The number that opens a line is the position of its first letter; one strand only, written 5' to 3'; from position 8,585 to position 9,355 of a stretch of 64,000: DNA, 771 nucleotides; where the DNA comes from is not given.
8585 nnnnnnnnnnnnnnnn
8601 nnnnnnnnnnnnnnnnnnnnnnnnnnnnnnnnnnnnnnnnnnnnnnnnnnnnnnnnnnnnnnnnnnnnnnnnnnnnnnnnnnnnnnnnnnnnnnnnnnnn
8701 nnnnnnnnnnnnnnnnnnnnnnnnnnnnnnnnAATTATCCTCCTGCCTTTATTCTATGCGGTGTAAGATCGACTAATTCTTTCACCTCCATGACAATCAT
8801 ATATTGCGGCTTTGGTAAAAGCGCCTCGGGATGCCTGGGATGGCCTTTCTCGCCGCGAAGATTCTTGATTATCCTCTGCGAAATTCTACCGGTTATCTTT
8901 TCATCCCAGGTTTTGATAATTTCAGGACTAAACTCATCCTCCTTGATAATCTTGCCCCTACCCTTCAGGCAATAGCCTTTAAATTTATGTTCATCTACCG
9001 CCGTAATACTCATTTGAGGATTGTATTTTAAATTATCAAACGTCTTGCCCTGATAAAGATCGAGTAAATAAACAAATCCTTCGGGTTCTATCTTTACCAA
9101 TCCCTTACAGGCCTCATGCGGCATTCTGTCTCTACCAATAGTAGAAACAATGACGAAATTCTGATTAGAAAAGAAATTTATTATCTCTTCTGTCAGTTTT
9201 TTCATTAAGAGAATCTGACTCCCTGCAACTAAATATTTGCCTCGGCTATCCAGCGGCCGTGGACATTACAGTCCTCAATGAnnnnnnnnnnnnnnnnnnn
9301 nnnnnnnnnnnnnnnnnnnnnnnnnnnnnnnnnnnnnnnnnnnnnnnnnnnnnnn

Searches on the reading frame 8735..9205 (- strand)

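Call 63: search_protein_families(library=pfam, proteins=[window:8735-9205:-], max_evalue=0.00001)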
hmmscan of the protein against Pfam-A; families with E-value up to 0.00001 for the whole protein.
window:8735-9205:- (156 aa): 1 family
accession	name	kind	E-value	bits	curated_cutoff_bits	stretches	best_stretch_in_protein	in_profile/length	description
PF01243.27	PNPOx_N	-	3.4e-09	37.5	28.1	1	4-108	1-97/120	Pyridoxamine 5'-phosphate oxidase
